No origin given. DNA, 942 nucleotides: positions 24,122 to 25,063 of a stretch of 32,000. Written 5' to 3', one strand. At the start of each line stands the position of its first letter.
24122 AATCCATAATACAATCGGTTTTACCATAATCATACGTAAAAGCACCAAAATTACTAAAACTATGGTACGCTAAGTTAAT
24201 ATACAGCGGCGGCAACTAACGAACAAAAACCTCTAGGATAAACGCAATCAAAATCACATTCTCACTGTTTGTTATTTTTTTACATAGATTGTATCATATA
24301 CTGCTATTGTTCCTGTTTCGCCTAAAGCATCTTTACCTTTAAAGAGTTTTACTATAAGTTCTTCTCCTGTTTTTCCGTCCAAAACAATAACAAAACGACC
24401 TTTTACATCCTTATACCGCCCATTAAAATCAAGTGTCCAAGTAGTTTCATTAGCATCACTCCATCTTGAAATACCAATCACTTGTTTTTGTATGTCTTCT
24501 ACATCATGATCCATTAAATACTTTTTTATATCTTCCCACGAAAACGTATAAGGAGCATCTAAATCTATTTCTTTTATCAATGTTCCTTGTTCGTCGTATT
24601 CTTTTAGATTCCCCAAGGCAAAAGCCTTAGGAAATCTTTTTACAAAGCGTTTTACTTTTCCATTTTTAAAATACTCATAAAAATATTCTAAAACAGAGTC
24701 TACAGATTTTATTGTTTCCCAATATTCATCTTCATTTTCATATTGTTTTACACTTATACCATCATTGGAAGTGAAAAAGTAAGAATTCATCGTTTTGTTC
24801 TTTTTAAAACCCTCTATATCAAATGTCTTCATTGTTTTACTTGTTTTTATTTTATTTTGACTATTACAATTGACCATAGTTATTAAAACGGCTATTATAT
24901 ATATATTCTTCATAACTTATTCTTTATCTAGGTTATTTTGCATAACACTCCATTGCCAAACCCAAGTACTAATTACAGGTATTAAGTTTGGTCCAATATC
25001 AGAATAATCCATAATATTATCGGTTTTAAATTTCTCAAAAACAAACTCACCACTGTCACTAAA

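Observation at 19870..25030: Segmentally duplicated array of orphan toxin tails and immunity genes whose paralogs are mosaics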

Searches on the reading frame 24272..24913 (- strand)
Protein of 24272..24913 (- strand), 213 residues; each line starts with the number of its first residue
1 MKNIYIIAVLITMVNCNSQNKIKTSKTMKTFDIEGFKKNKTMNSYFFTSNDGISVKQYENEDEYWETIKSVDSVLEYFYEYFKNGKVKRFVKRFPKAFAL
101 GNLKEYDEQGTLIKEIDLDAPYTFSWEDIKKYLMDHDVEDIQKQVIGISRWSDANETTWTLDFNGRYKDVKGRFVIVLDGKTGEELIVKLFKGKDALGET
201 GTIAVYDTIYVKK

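Call 7: search_protein_families(library=pfam, proteins=[window:24272-24913:-], max_evalue=0.01)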
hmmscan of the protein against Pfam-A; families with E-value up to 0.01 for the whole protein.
window:24272-24913:- (213 aa): 0 families

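Call 15: find_homologous_proteins(query=window:24272-24913:-)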
Query window:24272-24913:- (213 aa): 27 proteins with E <= 0.001 among 166 candidates.
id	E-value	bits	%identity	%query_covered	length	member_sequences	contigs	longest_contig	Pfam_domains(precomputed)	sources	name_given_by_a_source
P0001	2.3e-136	470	100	100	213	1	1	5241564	-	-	-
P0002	2.6e-101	356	76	100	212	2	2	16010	-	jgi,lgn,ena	-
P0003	1.1e-87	311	68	100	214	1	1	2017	-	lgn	-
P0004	1.4e-86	308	67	98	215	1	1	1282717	-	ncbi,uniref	ncbi:hypothetical protein [Tenacibaculum sp. SDUM215027]|uniref:hypothetical protein n=1 Tax=Tenacib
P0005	6.7e-84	299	76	87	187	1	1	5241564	-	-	-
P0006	3.2e-81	290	64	100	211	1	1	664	-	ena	-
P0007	1.0e-77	279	63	100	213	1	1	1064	-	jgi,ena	-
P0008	5.5e-77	276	62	93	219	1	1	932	-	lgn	-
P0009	2.1e-75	271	58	100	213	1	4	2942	-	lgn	-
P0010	5.8e-74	266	61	100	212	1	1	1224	-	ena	-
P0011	2.9e-69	251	61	95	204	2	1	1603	-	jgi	-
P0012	1.4e-67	245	55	100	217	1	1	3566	-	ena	-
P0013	4.1e-66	241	56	100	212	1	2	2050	-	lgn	-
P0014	5.3e-66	240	56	100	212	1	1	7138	-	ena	-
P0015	5.8e-66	240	56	100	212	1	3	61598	-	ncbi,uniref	ncbi:hypothetical protein V2550_02295 [Tenacibaculum maritimum]|uniref:hypothetical protein n=1 Tax=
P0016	6.3e-66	240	62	87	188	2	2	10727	-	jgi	-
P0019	5.3e-63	231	79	62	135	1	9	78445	-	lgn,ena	-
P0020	2.9e-62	228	57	90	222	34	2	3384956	-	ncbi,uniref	ncbi:hypothetical protein V2590_02015 [Tenacibaculum maritimum]|uniref:hypothetical protein n=1 Tax=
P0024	1.3e-58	216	54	85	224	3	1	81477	-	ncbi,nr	ncbi:conserved hypothetical protein [Tenacibaculum maritimum]|nr:conserved hypothetical protein [Ten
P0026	6.2e-55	204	53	90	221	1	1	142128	-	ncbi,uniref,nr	ncbi:conserved hypothetical protein [Tenacibaculum maritimum]|uniref:hypothetical protein n=1 Tax=Te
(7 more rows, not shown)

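Call 17: find_related_loci(query=A1, collection=genome_contigs, flank=10000)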
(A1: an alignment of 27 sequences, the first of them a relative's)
Query A1 (213 aa) in genome_contigs; peptide patterns used: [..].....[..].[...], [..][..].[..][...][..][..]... (x = any residue, [..] = any of these).
173 stretches matched a pattern; 5 encode a relative of the query (tblastn E <= 1e-3); 5 distinct loci.
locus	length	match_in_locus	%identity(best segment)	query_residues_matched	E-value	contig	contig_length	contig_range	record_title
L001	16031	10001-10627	67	4-212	4e-92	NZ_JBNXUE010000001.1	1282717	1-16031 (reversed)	Tenacibaculum sp. SDUM215027 scaffold1, whole genome shotgun sequence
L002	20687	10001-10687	51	1-213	9e-66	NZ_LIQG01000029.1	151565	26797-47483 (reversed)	Lacinutrix mariniflava strain AKS432 ctg7180000000644, whole genome shotgun sequence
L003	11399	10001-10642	47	1-209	1e-59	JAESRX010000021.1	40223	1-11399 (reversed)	MAG: Flavobacteriaceae bacterium isolate NORP270 Contig_source1382A_2441, whole genome shotgun sequence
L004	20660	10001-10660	46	1-213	4e-53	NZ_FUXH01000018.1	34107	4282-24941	Porphyromonas crevioricanis strain ATCC 55563, whole genome shotgun sequence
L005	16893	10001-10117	44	155-193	3e-5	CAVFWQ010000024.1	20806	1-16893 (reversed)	bacterium isolate H07675-L1_cleanbin_000041 genome assembly, contig: Spades_H07675-L1_contig_2077, whole genome shotgun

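Call 19: find_encoding_contigs(protein=P0024, flank=10000, max_places=4)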
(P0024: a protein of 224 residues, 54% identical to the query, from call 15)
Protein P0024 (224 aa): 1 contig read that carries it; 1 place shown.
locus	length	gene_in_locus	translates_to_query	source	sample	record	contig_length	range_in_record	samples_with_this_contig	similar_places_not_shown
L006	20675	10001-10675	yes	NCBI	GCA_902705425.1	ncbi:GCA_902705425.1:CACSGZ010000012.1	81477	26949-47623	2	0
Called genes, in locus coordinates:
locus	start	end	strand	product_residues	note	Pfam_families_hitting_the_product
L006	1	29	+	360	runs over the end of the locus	PF00929:RNase_T, PF13482:RNase_H_2 (weak)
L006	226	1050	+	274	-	PF00520:Ion_trans, PF07885:Ion_trans_2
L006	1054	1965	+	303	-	PF01745:IPT, PF01715:IPPT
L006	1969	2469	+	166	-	PF03938:OmpH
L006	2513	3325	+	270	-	PF08907:DUF1853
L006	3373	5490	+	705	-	PF00270:DEAD, PF04851:ResIII (weak), PF00271:Helicase_C, PF16124:RecQ_Zn_bind, PF09382:RQC, PF00570:HRDC, PF14493:HTH_40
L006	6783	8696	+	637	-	PF17642:TssD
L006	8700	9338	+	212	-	-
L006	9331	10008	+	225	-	-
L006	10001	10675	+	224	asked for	-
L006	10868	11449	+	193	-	PF06175:MiaE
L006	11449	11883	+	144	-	PF14088:DUF4268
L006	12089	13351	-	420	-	PF00291:PALP, PF00585:Thr_dehydrat_C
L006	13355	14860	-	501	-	PF07991:KARI_N, PF01450:KARI_C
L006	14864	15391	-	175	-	PF01842:ACT, PF22629:ACT_AHAS_ss, PF10369:ALS_ss_C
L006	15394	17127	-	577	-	PF02776:TPP_enzyme_N, PF02552:CO_dh (faint), PF00205:TPP_enzyme_M, PF02775:TPP_enzyme_C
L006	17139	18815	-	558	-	PF00920:ILVD_EDD_N, PF24877:ILV_EDD_C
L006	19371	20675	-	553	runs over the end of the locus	PF00916:Sulfate_transp, PF01740:STAS (weak)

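Call 21: find_encoding_contigs(protein=P0002, flank=10000, max_places=3)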
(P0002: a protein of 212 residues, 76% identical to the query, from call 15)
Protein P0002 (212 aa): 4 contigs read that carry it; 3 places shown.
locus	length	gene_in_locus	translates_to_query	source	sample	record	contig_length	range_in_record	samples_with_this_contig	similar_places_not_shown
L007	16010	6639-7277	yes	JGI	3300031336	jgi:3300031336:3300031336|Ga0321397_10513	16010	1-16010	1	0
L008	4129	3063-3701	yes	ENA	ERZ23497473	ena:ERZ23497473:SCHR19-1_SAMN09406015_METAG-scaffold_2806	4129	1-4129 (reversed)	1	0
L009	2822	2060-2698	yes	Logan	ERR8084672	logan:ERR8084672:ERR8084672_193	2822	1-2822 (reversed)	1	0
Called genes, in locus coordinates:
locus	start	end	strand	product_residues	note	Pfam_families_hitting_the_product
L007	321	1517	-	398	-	PF00872:Transposase_mut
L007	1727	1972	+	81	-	-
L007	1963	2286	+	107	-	PF02452:PemK_toxin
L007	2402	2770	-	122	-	PF08388:GIIM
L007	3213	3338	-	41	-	-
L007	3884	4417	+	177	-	-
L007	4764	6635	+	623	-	PF17642:TssD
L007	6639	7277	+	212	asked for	-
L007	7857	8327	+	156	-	-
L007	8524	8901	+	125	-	PF12487:DUF3703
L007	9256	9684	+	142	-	-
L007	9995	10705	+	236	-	-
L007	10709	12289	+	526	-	PF24389:ORC-CDC6-like (faint)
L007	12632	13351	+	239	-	-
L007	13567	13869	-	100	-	-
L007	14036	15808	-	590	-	PF00664:ABC_membrane, PF00005:ABC_tran, PF02463:SMC_N (faint)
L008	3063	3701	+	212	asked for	-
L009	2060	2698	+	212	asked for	-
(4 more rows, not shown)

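Call 22: find_encoding_contigs(protein=P0019, flank=10000, max_places=3)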
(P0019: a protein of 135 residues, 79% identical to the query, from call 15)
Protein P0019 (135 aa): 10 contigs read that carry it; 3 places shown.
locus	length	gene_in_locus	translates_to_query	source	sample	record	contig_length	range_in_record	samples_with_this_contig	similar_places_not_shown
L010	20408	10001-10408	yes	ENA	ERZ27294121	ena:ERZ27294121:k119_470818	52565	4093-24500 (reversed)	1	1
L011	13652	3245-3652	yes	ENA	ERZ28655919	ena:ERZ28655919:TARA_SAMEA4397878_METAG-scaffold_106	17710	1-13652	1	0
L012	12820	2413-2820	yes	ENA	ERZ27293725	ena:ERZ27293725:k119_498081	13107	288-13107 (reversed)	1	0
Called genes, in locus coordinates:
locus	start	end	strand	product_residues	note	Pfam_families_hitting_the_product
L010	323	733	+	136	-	PF14300:DMP19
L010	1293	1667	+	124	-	PF01272:GreA_GreB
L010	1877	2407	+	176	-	-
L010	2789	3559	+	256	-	PF08239:SH3_3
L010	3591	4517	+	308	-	PF13620:CarboxypepD_reg, PF13715:CarbopepD_reg_2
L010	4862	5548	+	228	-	PF17642:TssD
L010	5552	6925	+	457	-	-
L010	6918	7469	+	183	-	-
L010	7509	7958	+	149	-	-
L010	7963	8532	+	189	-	-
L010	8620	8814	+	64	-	-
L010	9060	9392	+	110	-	-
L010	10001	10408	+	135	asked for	-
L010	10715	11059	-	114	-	PF06170:DUF983 (weak)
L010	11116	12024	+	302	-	PF02311:AraC_binding, PF12833:HTH_18, PF00165:HTH_AraC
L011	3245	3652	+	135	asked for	-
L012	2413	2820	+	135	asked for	-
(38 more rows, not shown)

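Call 24: search_protein_families(library=ncbifam, proteins=[window:24272-24913:-], max_evalue=0.1)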
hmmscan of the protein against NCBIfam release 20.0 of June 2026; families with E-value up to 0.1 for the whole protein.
window:24272-24913:- (213 aa): 1 family
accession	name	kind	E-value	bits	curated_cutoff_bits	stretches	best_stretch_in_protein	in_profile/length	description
NF045954.1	MAG1430_dom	subfamily_domain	0.0089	16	52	1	13-94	85-167/216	MAG1430 family protein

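Call 32: predict_structure(alignment_id=A1)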
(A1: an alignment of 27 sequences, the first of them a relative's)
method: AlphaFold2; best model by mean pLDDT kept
length: 213 residues; sequences in the alignment: 27
mean_pLDDT: 88.5   pTM: 0.76
mean pLDDT of the five models: 88.5, 88.4, 87.7, 87.7, 87.5
residues with pLDDT >= 90: 169; 70-90: 17; 50-70: 8; < 50: 19
segments of 3 or more residues with pLDDT < 50: 1-3, 12-25
pLDDT, mean of each block of 10 residues (from residue 1): 49 40 56 97 96 96 96 94 96 92 95 96 96 97 94 95 96 98 98 89 93 91
secondary structure, 60 per line:
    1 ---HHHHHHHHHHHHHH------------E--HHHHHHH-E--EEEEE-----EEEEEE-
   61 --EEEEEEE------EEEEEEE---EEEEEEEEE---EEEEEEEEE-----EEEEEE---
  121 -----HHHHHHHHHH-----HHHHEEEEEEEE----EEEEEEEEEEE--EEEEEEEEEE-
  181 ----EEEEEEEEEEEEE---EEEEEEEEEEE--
elements in order: H4-17 H33-39 E44-48 E54-59 E63-69 E76-82 E86-94 E98-106 E112-117 H126-135 H141-144 E145-152 E157-167 E170-179 E185-197 E201-211
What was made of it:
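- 24272..24913 (-): Imm1A: an intact 213-aa predicted lipoprotein immunity gene, starting 3 nt after the effector stop. AF2 model pLDDT 88.5 (call 32).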

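Call 37: fold_search(model_id=the predicted structure, library=pdb)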
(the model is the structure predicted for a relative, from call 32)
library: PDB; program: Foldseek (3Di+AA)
matches with E <= 10: 679; with E <= 0.001: 0
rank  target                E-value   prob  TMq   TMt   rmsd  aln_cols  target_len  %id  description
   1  4c93_A                2.7e-02  0.54  0.18  0.11  13.9       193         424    7  Crystal structure of the carboxy-terminal domain of yeast Ctf4 bound to Pol alpha. (released 2014-04-30)
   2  3bk5                  3.8e-02  0.38  0.15  0.14  16.6       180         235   13  Crystal structure of putative outer membrane lipoprotein-sorting protein domain from Vibrio parahaemolyticus (released 2008-02-05)
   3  4c8s_C                5.4e-02  0.41  0.18  0.14  13.9       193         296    7  Crystal structure of the C-terminal region of yeast Ctf4 (released 2014-04-30)
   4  2gu3                  6.9e-02  0.89  0.24  0.37  11.8       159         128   12  YpmB protein from Bacillus subtilis (released 2006-05-30)
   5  4c8h_C                7.3e-02  0.20  0.13  0.08  15.3       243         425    6  Crystal structure of the C-terminal region of yeast Ctf4, selenomethionine protein. (released 2014-04-30)
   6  5boi                  7.7e-02  0.18  0.14  0.15  18.2       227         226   15  Bacillus megaterium YpeB C-terminal domain (released 2015-08-12)
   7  4c8h_A                8.1e-02  0.33  0.17  0.10  13.8       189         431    7  Crystal structure of the C-terminal region of yeast Ctf4, selenomethionine protein. (released 2014-04-30)
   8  4c8h_B                8.5e-02  0.16  0.14  0.09  15.2       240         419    8  Crystal structure of the C-terminal region of yeast Ctf4, selenomethionine protein. (released 2014-04-30)
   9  2p3p_A                9.4e-02  0.54  0.23  0.24  12.3       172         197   10  Structure of a domain of an uncharacterized protein PG_1388 from Porphyromonas gingivalis W83 (released 2007-04-10)
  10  4c8s_A                9.4e-02  0.33  0.18  0.10  14.0       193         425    7  Crystal structure of the C-terminal region of yeast Ctf4 (released 2014-04-30)
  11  4c8s_B                1.4e-01  0.25  0.18  0.10  14.0       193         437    7  Crystal structure of the C-terminal region of yeast Ctf4 (released 2014-04-30)
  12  4c93_B                1.4e-01  0.21  0.16  0.10  14.0       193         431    7  Crystal structure of the carboxy-terminal domain of yeast Ctf4 bound to Pol alpha. (released 2014-04-30)
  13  6fop                  1.6e-01  0.30  0.20  0.07  16.8       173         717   12  Glycoside hydrolase family 81 from Clostridium thermocellum (CtLam81A), Mutant E515A (released 2019-03-13)
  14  4exr                  1.7e-01  0.54  0.22  0.29  15.7       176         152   14  Crystal structure of a putative lipoprotein (CD1622) from Clostridium difficile 630 at 1.85 A resolution (released 2012-06-27)
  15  8veh_A                1.8e-01  0.28  0.18  0.19  17.9       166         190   11  Crystal structure of outer membrane lipoprotein carrier protein (LolA) from Rickettsia bellii (released 2023-12-27)
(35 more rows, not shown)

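Call 63: find_related_loci(query=A1, collection=metagenome_contigs, flank=6000)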
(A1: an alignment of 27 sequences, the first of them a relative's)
Query A1 (213 aa) in metagenome_contigs; peptide patterns used: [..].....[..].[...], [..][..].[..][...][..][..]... (x = any residue, [..] = any of these).
258 stretches matched a pattern; 5 encode a relative of the query (tblastn E <= 1e-3); 5 distinct loci.
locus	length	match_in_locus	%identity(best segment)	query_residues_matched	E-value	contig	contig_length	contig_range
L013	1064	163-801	63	1-213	2e-91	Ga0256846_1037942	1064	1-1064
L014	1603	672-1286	60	7-210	6e-80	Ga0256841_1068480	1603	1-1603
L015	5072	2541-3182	53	1-213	3e-70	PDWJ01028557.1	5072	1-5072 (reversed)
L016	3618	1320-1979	43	1-213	1e-46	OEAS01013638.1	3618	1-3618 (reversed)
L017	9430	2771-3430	43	1-213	1e-45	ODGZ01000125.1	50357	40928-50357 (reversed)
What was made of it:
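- Tried and rejected: The genome and metagenome scans each returned only 5 loci, none from the window's species (calls 17, 63).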

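Call 67: search_protein_representatives(alignment_id=A1)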
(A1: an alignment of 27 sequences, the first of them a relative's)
Query: 27 sequences, 214 profile positions. Proteins with E-value up to 0.001 (for the whole library): 848; up to 1e-10: 314; up to 1e-30: 15. The best 150 are listed.
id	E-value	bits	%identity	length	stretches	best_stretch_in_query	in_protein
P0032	9.1e-74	263.8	-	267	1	1-211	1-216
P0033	6.4e-70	251.2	-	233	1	1-213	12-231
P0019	1.6e-69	249.9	-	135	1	81-213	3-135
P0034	3.7e-66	238.9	-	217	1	2-198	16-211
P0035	2.1e-64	233.2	-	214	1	1-212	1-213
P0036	1.3e-48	181.5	-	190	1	28-213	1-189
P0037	9.3e-36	139.6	-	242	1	1-213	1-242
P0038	1.6e-35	138.8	-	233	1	28-212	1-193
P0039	3.0e-34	134.7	-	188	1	1-187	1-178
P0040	1.7e-33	132.2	-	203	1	3-185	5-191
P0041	1.3e-32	129.3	-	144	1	6-131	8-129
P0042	2.3e-32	128.5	-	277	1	1-212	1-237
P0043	1.7e-31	125.7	-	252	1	1-198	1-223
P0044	6.0e-31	123.9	-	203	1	1-189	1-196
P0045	7.3e-31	123.6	-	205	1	1-190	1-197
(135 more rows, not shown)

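Call 69: search_protein_families(library=pfam, alignment_id=A5, max_evalue=0.01)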
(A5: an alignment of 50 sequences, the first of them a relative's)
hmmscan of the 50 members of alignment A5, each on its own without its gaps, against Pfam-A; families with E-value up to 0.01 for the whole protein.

A. member 1, P0001 (213 aa): 0 families

B. families by the number of members that match (of 50 scanned): 7 families
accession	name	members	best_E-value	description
PF07661.19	MORN_2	21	1.4e-07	MORN repeat variant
PF03413.25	PepSY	2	0.00042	Peptidase propeptide and YPEB domain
PF19643.4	DUF6146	1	0.0015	Family of unknown function (DUF6146)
PF15631.11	Imm-NTF2-2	1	0.0017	NTF2 fold immunity protein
PF16244.11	DUF4901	1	0.0025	YcdB, YcdC repeated domain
PF15983.10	DUF4767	1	0.0033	Domain of unknown function (DUF4767)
PF11178.13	DUF2963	1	0.0048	Protein of unknown function (DUF2963)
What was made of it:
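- On MORN_2 (YwqK-like) repeat + PepSY-like inhibitor domain proteins: Of 50 remote family members, 21 hit MORN_2 (best E 1.4e-7) and 2 hit PepSY (best E 4.2e-4) (call 69).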

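Call 71: search_solved_structures(query=A5, max_evalue=10)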
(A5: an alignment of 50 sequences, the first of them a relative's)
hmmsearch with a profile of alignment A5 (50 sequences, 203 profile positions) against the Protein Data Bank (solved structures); distinct sequences matched with E-value up to 10: 6.
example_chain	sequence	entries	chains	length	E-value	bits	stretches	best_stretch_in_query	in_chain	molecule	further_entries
4qxz_A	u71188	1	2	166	3.3e-05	26.8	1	31-92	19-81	Uncharacterized protein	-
8qja_A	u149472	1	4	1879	0.084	15.7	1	105-151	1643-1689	Putative type VI secretion system YD repeat-containing Rhs element Vgr protein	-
9vy3_A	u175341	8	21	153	0.087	15.6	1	155-197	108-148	Propeptide, PepSY amd peptidase M4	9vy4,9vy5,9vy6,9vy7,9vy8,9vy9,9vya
6hpd_A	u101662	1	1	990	0.16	14.8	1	1-53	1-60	Beta-galactosidase (GH2)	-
6xxy_A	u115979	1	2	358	0.46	13.2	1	114-191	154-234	3-isopropylmalate dehydrogenase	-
3qky_A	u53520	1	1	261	7.2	9.4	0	74-114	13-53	Outer membrane assembly lipoprotein YfiO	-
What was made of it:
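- On MORN_2 (YwqK-like) repeat + PepSY-like inhibitor domain proteins: The A5 profile gives a weak hit to 9vy3, named 'Propeptide, PepSY amd peptidase M4' in the PDB entry (E 0.087, call 71).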

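Call 77: find_encoding_contigs(protein=P0020, flank=5000, max_places=4)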
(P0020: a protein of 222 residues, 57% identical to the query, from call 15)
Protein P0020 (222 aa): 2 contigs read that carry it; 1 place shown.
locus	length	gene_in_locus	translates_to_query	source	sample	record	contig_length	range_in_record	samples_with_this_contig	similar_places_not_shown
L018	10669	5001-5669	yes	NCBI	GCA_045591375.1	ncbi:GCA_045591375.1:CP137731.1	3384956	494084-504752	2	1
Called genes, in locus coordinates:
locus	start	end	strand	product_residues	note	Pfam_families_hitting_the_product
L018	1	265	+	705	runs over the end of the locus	PF00270:DEAD, PF04851:ResIII (weak), PF00271:Helicase_C, PF16124:RecQ_Zn_bind, PF09382:RQC, PF00570:HRDC, PF14493:HTH_40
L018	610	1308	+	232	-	-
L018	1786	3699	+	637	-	PF17642:TssD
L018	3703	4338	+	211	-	-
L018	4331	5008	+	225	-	-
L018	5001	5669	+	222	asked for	-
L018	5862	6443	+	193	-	PF06175:MiaE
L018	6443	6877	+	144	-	PF14088:DUF4268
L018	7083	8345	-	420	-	PF00291:PALP, PF00585:Thr_dehydrat_C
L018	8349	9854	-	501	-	PF07991:KARI_N, PF01450:KARI_C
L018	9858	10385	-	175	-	PF01842:ACT, PF22629:ACT_AHAS_ss, PF10369:ALS_ss_C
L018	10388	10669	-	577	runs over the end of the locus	PF02776:TPP_enzyme_N, PF02552:CO_dh (faint), PF00205:TPP_enzyme_M, PF02775:TPP_enzyme_C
